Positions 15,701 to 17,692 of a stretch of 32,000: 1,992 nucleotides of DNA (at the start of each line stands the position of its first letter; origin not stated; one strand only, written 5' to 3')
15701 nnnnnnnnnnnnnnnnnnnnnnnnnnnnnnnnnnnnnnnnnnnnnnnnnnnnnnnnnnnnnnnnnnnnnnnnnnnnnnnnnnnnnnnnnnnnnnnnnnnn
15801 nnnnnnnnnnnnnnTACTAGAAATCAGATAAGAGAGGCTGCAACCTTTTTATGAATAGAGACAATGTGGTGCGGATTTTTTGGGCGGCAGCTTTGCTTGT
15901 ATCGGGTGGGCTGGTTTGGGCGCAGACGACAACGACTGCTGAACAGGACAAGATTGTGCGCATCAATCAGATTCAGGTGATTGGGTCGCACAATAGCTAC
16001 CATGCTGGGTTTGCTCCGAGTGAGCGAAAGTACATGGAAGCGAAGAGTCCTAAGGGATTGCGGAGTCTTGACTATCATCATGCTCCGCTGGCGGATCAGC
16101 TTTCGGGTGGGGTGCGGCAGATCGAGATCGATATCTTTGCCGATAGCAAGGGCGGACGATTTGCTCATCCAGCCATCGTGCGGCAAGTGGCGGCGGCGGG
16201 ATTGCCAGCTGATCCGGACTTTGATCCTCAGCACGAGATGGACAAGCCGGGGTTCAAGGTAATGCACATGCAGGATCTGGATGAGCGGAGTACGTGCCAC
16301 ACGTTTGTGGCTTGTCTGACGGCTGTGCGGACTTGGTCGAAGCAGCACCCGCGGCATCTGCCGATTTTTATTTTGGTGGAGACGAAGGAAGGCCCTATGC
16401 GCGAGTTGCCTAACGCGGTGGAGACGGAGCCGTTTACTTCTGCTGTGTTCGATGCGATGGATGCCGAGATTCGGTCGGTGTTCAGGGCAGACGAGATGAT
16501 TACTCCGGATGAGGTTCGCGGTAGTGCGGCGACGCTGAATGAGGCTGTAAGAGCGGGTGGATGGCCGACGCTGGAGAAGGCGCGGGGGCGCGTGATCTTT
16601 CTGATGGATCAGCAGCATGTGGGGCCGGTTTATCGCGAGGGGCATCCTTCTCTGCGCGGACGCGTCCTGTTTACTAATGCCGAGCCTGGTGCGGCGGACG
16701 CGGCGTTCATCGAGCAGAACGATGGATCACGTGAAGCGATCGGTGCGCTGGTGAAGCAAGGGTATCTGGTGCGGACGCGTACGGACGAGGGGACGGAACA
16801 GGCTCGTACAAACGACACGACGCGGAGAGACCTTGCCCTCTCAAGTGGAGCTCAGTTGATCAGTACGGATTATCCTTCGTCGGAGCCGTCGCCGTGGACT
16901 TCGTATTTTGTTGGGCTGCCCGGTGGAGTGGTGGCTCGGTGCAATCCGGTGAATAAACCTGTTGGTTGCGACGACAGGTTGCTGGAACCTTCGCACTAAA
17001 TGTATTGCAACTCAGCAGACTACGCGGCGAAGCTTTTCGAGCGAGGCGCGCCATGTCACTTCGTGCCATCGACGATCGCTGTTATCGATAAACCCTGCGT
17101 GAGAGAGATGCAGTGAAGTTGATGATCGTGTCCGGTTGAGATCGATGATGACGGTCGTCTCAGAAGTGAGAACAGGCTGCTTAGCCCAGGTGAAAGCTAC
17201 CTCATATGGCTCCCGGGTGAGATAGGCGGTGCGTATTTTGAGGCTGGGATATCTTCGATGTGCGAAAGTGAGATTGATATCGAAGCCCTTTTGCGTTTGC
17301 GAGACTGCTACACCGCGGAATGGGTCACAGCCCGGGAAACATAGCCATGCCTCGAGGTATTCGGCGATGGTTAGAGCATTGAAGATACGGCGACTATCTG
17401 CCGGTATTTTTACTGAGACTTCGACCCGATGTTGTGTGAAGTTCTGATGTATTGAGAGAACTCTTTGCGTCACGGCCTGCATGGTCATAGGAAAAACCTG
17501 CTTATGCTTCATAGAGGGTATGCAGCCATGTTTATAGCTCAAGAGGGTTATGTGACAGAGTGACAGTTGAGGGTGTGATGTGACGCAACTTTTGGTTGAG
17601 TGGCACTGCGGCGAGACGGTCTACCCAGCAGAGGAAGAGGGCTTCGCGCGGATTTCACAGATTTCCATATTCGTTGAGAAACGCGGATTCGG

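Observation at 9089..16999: Candidate inositol-phosphodiester/inositol scavenging and oxidative catabolism locus (MIOX, IolB-like, TonB receptor, Tat phosphoesterase, secreted PI-PLC-like enzyme)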

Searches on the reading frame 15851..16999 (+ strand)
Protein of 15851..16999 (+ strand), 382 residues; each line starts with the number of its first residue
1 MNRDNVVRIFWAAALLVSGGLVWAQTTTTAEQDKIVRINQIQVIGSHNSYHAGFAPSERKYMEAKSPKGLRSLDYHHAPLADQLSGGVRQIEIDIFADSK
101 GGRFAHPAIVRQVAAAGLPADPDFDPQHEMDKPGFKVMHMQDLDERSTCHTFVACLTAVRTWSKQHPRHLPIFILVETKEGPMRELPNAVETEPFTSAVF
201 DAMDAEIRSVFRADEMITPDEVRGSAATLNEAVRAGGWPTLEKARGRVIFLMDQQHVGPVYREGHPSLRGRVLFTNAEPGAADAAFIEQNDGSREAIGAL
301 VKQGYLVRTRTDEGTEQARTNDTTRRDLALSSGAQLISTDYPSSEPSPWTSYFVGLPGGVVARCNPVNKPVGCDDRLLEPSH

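Call 4: search_protein_families(library=pfam, proteins=[window:15851-16999:+], max_evalue=0.01)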
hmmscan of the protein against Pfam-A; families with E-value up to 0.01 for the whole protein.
window:15851-16999:+ (382 aa): 1 family
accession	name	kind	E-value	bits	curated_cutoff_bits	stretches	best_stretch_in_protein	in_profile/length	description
PF16670.11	PI-PLC-C1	-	4.5e-140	466.8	29.9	1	36-366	1-329/329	Phosphoinositide phospholipase C, Ca2+-dependent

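Call 22: search_protein_families(library=ncbifam, proteins=[window:15851-16999:+], max_evalue=0.001)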
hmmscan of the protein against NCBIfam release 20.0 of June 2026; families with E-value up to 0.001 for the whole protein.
window:15851-16999:+ (382 aa): 0 families

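Call 31: search_solved_structures(query=window:15851-16999:+, max_evalue=0.01, show_alignments=1)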
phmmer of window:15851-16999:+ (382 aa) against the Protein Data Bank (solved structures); distinct sequences matched with E-value up to 0.01: 2.
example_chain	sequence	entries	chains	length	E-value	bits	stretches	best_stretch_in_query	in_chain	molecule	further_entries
3h4w_A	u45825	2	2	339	3.1e-10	43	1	141-251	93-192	Phosphatidylinositol-specific phospholipase C1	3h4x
5fyo_A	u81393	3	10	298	1.1e-06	31.3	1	152-256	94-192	PHOSPHOINOSITOL-SPECIFIC PHOSPHOLIPASE C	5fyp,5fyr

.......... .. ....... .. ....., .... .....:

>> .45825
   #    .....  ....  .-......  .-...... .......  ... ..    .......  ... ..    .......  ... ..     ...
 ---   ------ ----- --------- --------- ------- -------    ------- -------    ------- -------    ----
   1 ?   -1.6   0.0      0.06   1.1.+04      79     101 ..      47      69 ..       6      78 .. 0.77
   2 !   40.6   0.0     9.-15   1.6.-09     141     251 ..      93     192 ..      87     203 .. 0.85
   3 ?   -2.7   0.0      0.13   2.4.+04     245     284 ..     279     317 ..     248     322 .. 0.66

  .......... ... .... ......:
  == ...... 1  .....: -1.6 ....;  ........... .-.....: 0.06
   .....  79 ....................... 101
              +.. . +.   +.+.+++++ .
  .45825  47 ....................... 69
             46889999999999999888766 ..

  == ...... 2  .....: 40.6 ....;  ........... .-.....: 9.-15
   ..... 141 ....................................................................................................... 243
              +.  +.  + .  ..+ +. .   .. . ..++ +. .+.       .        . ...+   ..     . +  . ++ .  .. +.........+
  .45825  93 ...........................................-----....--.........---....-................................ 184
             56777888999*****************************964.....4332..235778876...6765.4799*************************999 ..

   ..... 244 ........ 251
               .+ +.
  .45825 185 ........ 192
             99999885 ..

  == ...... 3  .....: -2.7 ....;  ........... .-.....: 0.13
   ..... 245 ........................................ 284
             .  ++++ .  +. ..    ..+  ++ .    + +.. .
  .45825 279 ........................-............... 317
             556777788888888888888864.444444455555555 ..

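Call 39: find_homologous_proteins(query=window:15851-16999:+, max_evalue=0.00001)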
Query window:15851-16999:+ (382 aa): 6157 proteins with E <= 0.00001 among 8000 candidates; the best 120 are listed.
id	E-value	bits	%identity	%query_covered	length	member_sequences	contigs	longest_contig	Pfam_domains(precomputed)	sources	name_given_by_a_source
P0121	1.5e-252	855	98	100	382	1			PF16670.12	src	-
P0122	3.5e-245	831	95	99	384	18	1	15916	PF16670.12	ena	-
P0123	1.6e-237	806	92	99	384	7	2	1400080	PF16670.12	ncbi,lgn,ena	-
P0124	1.2e-232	790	90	100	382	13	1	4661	PF16670.12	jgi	jgi:Phosphoinositide phospholipase C, Ca2+-dependent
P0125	1.5e-230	783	90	100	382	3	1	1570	PF16670.12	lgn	-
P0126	3.2e-207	706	80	99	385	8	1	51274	PF16670.12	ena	-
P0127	8.9e-207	705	79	99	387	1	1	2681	PF16670.12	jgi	jgi:Phosphoinositide phospholipase C, Ca2+-dependent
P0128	1.0e-206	704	81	95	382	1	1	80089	PF16670.12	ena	-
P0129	1.1e-206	704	80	100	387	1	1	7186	PF16670.12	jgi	jgi:hypothetical protein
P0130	1.6e-206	704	80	100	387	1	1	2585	PF16670.12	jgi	jgi:hypothetical protein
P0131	6.9e-206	702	78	100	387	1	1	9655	PF16670.12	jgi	jgi:Phosphoinositide phospholipase C, Ca2+-dependent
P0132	8.2e-206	702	80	99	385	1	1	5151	PF16670.12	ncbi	-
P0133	1.1e-205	701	79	100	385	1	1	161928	PF16670.12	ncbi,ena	-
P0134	4.6e-205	699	79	99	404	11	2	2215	PF16670.12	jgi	jgi:hypothetical protein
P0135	5.2e-205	699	79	99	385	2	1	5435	PF16670.12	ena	-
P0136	6.1e-205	699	82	95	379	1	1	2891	PF16670.12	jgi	jgi:hypothetical protein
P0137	7.8e-205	698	79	100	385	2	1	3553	PF16670.12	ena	-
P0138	1.3e-204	698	78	100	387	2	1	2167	PF16670.12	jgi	-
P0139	2.0e-204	697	78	99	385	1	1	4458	PF16670.12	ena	-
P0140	4.6e-204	696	79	99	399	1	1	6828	PF16670.12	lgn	-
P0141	8.2e-204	695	82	94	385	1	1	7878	PF16670.12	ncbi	-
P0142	1.1e-203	694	82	94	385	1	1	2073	PF16670.12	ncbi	-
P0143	1.5e-203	694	82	94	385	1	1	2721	PF16670.12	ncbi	-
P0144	1.5e-203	694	82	94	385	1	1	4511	PF16670.12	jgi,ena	-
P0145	3.1e-203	693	82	94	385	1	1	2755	PF16670.12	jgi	jgi:hypothetical protein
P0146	4.2e-203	693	78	100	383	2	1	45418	PF16670.12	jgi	jgi:hypothetical protein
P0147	4.9e-203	692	79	98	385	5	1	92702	PF16670.12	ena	-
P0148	5.6e-203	692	82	94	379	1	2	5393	PF16670.12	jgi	jgi:hypothetical protein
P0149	9.9e-203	691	82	94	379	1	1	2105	PF16670.12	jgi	-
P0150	1.0e-202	691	80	98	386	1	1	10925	PF16670.12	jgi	jgi:hypothetical protein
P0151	1.2e-202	691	79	99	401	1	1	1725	PF16670.12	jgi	jgi:hypothetical protein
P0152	1.4e-202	691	80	98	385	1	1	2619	PF16670.12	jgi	jgi:Phosphoinositide phospholipase C, Ca2+-dependent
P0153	1.4e-202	691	79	100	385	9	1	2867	PF16670.12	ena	-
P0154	1.8e-202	691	79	100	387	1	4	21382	PF16670.12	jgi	jgi:hypothetical protein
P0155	3.9e-202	689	82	94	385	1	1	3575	PF16670.12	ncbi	-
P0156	4.8e-202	689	82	94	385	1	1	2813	PF16670.12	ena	-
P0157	6.1e-202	689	79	100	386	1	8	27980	PF16670.12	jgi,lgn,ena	jgi:hypothetical protein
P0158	8.3e-202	688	84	91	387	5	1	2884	PF16670.12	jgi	jgi:hypothetical protein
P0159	9.8e-202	688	79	99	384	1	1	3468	PF16670.12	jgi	jgi:hypothetical protein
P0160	1.0e-201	688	79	99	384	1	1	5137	PF16670.12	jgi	jgi:hypothetical protein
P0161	1.1e-201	688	80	98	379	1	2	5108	PF16670.12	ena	-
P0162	3.0e-201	686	79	99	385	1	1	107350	PF16670.12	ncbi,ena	-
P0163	4.3e-201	686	78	100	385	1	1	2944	PF16670.12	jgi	jgi:Phosphoinositide phospholipase C, Ca2+-dependent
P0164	5.8e-201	686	81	96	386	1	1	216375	PF16670.12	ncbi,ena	-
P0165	5.9e-201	686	79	99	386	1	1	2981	PF16670.12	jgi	jgi:hypothetical protein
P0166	5.9e-201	686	78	99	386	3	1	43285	PF16670.12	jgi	jgi:Phosphoinositide phospholipase C, Ca2+-dependent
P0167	6.0e-201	685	77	99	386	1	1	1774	PF16670.12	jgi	jgi:hypothetical protein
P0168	6.0e-201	685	79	99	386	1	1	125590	PF16670.12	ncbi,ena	-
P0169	7.1e-201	685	79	99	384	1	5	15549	PF16670.12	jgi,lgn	jgi:hypothetical protein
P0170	1.2e-200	684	79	99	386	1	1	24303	PF16670.12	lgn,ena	-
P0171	1.2e-200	684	79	99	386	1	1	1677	PF16670.12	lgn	-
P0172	1.4e-200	684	79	98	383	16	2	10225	PF16670.12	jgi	jgi:hypothetical protein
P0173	1.9e-200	684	79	98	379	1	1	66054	PF16670.12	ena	-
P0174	2.0e-200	684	82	94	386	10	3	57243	PF16670.12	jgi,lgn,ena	jgi:hypothetical protein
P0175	2.2e-200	684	78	98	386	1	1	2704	PF16670.12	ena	-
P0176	2.5e-200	683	81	96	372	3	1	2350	PF16670.12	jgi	jgi:hypothetical protein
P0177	3.6e-200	683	77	99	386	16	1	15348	PF16670.12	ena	-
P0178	3.8e-200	683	82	93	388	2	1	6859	PF16670.12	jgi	jgi:hypothetical protein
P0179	4.1e-200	683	78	99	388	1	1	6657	PF16670.12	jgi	jgi:Phosphoinositide phospholipase C, Ca2+-dependent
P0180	4.4e-200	683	79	98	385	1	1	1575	PF16670.12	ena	-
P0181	4.4e-200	683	78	98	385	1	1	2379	PF16670.12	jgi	jgi:Phosphoinositide phospholipase C, Ca2+-dependent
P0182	4.5e-200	683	79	99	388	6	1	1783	PF16670.12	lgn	-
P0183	5.9e-200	682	78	98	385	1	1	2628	PF16670.12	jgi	jgi:hypothetical protein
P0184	8.4e-200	682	83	91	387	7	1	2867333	PF16670.12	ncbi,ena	-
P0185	9.0e-200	682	78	99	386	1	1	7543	PF16670.12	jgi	jgi:hypothetical protein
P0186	9.1e-200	682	78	99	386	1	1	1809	PF16670.12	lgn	-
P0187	1.5e-199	681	78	99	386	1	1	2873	PF16670.12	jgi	jgi:hypothetical protein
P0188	1.9e-199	681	78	99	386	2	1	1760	PF16670.12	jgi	jgi:hypothetical protein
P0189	2.3e-199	680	77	100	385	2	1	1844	PF16670.12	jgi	jgi:hypothetical protein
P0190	2.9e-199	680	81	96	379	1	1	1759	PF16670.12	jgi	jgi:hypothetical protein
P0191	4.9e-199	679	78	98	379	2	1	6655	PF16670.12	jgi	jgi:Phosphoinositide phospholipase C, Ca2+-dependent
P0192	5.6e-199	679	84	90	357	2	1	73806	PF16670.12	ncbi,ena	-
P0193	5.7e-199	679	78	98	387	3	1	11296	PF16670.12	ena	-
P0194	6.5e-199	679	78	99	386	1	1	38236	PF16670.12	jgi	jgi:hypothetical protein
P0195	8.8e-199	678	79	99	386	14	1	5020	PF16670.12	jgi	jgi:Phosphoinositide phospholipase C, Ca2+-dependent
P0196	9.7e-199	678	77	99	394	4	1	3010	PF16670.12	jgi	jgi:calcium-dependent phosphoinositide phospholipase C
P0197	1.1e-198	678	76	100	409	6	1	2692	PF16670.12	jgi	jgi:hypothetical protein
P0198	1.1e-198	678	79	98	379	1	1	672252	PF16670.12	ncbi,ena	-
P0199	1.2e-198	678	82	93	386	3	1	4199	PF16670.12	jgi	-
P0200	1.5e-198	678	76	99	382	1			PF16670.12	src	-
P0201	2.3e-198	677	80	96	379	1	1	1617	PF16670.12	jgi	jgi:hypothetical protein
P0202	3.8e-198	676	78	98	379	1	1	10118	PF16670.12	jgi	jgi:Phosphoinositide phospholipase C, Ca2+-dependent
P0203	3.8e-198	676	78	99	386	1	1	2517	PF16670.12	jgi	jgi:hypothetical protein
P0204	3.9e-198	676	81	93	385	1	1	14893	PF16670.12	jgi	jgi:hypothetical protein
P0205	7.1e-198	675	79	98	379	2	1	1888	PF16670.12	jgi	jgi:hypothetical protein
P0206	7.4e-198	675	77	98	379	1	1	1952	PF16670.12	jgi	-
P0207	7.9e-198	675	79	97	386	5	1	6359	PF16670.12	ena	-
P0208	1.2e-197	675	82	91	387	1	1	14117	PF16670.12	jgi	jgi:hypothetical protein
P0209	1.3e-197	675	80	96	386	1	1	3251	PF16670.12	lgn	-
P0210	1.3e-197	675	78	98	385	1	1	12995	PF16670.12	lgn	-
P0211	1.4e-197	674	78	98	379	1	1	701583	PF16670.12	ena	-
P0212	2.0e-197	674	75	99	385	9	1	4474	PF16670.12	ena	-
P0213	2.9e-197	673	77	99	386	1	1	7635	PF16670.12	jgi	jgi:Phosphoinositide phospholipase C, Ca2+-dependent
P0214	4.1e-197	673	80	93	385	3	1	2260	PF16670.12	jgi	-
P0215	4.4e-197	673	80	96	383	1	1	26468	PF16670.12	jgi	jgi:Phosphoinositide phospholipase C, Ca2+-dependent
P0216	5.8e-197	672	78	99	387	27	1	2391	PF16670.12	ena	-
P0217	5.9e-197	672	78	99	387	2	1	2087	PF16670.12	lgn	-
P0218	6.1e-197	672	81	94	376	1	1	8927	PF16670.12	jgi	jgi:hypothetical protein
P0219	7.4e-197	672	77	99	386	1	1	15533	PF16670.12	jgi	jgi:hypothetical protein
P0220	7.6e-197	672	77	99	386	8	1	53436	PF16670.12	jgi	jgi:hypothetical protein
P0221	1.1e-196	672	78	98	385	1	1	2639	PF16670.12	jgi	-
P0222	1.3e-196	671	77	100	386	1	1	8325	PF16670.12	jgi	jgi:hypothetical protein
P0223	1.4e-196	671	77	100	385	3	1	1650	PF16670.12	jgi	jgi:Phosphoinositide phospholipase C, Ca2+-dependent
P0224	1.4e-196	671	77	98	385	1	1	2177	PF16670.12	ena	-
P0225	1.5e-196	671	77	99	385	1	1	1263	PF16670.12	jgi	-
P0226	1.5e-196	671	78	98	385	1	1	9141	PF16670.12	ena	-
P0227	1.5e-196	671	78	98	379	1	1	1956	PF16670.12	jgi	jgi:hypothetical protein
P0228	2.0e-196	671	78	98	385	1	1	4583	PF16670.12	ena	-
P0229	2.6e-196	670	79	94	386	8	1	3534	PF16670.12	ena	-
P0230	2.6e-196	670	78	98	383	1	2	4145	PF16670.12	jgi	jgi:hypothetical protein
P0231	2.9e-196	670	77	99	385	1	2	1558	PF16670.12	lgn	-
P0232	4.9e-196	669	80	96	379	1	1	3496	PF16670.12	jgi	jgi:hypothetical protein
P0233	5.5e-196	669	77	99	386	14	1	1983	PF16670.12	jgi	jgi:hypothetical protein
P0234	6.9e-196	669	77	98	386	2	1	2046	PF16670.12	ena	-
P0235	7.2e-196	669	76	99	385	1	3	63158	PF16670.12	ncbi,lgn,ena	-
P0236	8.4e-196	669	76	99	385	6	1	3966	PF16670.12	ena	-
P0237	1.2e-195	668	76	98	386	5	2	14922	PF16670.12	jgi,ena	jgi:Phosphoinositide phospholipase C, Ca2+-dependent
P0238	1.6e-195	668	77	99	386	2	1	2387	PF16670.12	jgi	jgi:hypothetical protein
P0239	2.6e-195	667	76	99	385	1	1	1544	PF16670.12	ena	-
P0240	3.2e-195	667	77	99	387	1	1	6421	PF16670.12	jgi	jgi:hypothetical protein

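Call 73: predict_structure(alignment_id=A2)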
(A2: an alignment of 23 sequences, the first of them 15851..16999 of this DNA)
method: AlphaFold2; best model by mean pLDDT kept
length: 382 residues; sequences in the alignment: 23
mean_pLDDT: 57.8   pTM: 0.66
mean pLDDT of the five models: 57.8, 56.3, 55.1, 53.8, 51.4
residues with pLDDT >= 90: 15; 70-90: 122; 50-70: 67; < 50: 178
segments of 3 or more residues with pLDDT < 50: 1-27, 42-62, 64-78, 102-129, 139-148, 184-190, 311-324, 331-382
pLDDT, mean of each block of 10 residues (from residue 1): 39 32 42 70 41 38 44 43 56 71 45 41 45 60 44 80 81 77 47 74 87 90 90 88 86 66 64 80 79 70 74 36 47 41 33 31 35 36 28
secondary structure, 60 per line:
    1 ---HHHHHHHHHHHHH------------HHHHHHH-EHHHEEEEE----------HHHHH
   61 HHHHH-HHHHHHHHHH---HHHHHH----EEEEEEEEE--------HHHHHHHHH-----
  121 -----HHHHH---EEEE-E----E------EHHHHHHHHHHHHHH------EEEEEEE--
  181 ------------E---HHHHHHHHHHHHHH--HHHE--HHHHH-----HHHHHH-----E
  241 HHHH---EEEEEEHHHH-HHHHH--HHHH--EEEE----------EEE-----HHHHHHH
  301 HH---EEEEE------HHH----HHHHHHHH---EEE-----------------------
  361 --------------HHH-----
elements in order: H4-16 H29-35 E41-45 H56-65 H67-76 H80-85 E90-98 H107-115 H126-130 E134-137 H152-165 E172-178 H197-210 H219-223 H229-234 H241-244 E248-253 H254-257 H259-263 H266-269 E272-275 E286-288 H294-302 E306-310 H324-331 E335-337

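Call 76: fold_search(model_id=the predicted structure, library=pdb)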
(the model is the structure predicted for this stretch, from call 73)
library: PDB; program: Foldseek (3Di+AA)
matches with E <= 10: 749; with E <= 0.001: 11
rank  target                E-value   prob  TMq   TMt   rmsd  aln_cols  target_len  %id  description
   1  5fyp_A                1.1e-10  1.00  0.46  0.59   6.4       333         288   15  Calcium-dependent phosphoinositol-specific phospholipase C from a Gram-negative bacterium, Pseudomonas sp, apo form, c (released 2017-01-18)
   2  5fyp_B                1.5e-10  1.00  0.44  0.56   6.6       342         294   14  Calcium-dependent phosphoinositol-specific phospholipase C from a Gram-negative bacterium, Pseudomonas sp, apo form, c (released 2017-01-18)
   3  5fyr_A                1.9e-10  1.00  0.46  0.58   6.6       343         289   14  Calcium-dependent phosphoinositol-specific phospholipase C from a Gram-negative bacterium, Pseudomonas sp, apo form, m (released 2017-01-18)
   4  5fyr_D                3.8e-10  1.00  0.44  0.55   6.5       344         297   16  Calcium-dependent phosphoinositol-specific phospholipase C from a Gram-negative bacterium, Pseudomonas sp, apo form, m (released 2017-01-18)
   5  3h4w                  4.1e-10  1.00  0.35  0.42   7.0       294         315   19  Structure of a Ca+2 dependent Phosphatidylinositol-specific phospholipase C (PI-PLC) Enzyme from Streptomyces antibiotic (released 2010-04-28)
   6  5fyo_A                4.9e-10  1.00  0.46  0.57   6.6       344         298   16  Calcium-dependent phosphoinositol-specific phospholipase C from a Gram-negative bacterium, Pseudomonas sp, apo form, c (released 2017-01-18)
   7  5fyr_B                6.0e-10  1.00  0.47  0.59   6.1       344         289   15  Calcium-dependent phosphoinositol-specific phospholipase C from a Gram-negative bacterium, Pseudomonas sp, apo form, m (released 2017-01-18)
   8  5fyp_C                7.2e-10  1.00  0.45  0.57   6.6       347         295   15  Calcium-dependent phosphoinositol-specific phospholipase C from a Gram-negative bacterium, Pseudomonas sp, apo form, c (released 2017-01-18)
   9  5fyo_B                7.7e-10  1.00  0.46  0.57   6.6       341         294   15  Calcium-dependent phosphoinositol-specific phospholipase C from a Gram-negative bacterium, Pseudomonas sp, apo form, c (released 2017-01-18)
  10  5fyr_C                7.7e-10  1.00  0.43  0.54   7.8       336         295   15  Calcium-dependent phosphoinositol-specific phospholipase C from a Gram-negative bacterium, Pseudomonas sp, apo form, m (released 2017-01-18)
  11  5fyp_D                1.3e-09  1.00  0.45  0.57   6.4       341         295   15  Calcium-dependent phosphoinositol-specific phospholipase C from a Gram-negative bacterium, Pseudomonas sp, apo form, c (released 2017-01-18)
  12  4rw3                  2.7e-03  0.96  0.30  0.39   9.7       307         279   13  Structural insights into substrate binding of brown spider venom class II phospholipases D (released 2015-06-03)
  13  4i9t                  2.9e-03  0.99  0.33  0.40   8.5       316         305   13  Structure of the H258Y mutant of the phosphatidylinositol-specific phospholipase C from Staphylococcus aureus (released 2013-04-10)
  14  4w84_B                3.2e-03  0.21  0.19  0.20  15.2       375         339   12  Crystal structure of XEG5A, a GH5 xyloglucan-specific endo-beta-1,4-glucanase from ruminal metagenomic library, in the (released 2015-03-11)
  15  3rlg                  5.7e-03  0.87  0.29  0.37   9.8       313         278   13  Crystal structure of Loxosceles intermedia phospholipase D isoform 1 H12A mutant (released 2011-08-24)
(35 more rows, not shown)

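Call 77: find_related_loci(query=window:15851-16999:+, collection=metagenome_contigs, flank=10000)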
Query window:15851-16999:+ (382 aa) in metagenome_contigs; peptide patterns used: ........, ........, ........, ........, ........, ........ (x = any residue, [..] = any of these).
258 stretches matched a pattern; 126 encode a relative of the query (tblastn E <= 1e-3); the best 80 are kept; 80 distinct loci.
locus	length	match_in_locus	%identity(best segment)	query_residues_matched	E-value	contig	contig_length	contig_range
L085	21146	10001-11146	99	1-382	0e+0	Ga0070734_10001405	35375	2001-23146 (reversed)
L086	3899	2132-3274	78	1-381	0e+0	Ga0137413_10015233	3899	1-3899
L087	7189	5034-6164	79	5-381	0e+0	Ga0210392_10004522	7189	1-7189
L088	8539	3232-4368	79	1-380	0e+0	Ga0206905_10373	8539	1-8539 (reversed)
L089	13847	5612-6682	82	25-381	0e+0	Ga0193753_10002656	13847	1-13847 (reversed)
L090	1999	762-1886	78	5-379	0e+0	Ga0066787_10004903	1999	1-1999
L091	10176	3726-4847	77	6-379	0e+0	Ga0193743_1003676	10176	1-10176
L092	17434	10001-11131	77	5-381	0e+0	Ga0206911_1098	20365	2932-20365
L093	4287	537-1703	75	1-381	0e+0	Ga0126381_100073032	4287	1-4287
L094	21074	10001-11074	78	24-381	0e+0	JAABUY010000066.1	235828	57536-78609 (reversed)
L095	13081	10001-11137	75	1-382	0e+0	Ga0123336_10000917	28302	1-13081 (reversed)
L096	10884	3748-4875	73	9-381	0e+0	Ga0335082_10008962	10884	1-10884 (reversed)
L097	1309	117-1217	72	14-380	0e+0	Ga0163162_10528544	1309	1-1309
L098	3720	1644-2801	73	1-380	0e+0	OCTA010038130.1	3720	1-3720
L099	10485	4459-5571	75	12-381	0e+0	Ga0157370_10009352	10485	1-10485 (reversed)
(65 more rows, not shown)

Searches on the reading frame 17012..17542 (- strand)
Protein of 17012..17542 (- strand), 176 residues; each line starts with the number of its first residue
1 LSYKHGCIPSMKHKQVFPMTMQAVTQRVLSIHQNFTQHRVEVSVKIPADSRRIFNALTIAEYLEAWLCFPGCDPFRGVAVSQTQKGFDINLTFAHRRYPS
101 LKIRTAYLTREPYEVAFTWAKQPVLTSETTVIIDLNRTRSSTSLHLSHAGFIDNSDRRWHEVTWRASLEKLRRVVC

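Call 4: search_protein_families(library=pfam, proteins=[window:17012-17542:-], max_evalue=0.01)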
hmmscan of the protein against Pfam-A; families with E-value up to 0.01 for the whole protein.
window:17012-17542:- (176 aa): 1 family
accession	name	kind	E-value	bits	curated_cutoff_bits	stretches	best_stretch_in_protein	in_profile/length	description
PF08327.17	AHSA1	-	7e-07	30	22.1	1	49-174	3-123/125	Activator of Hsp90 ATPase homolog 1-like protein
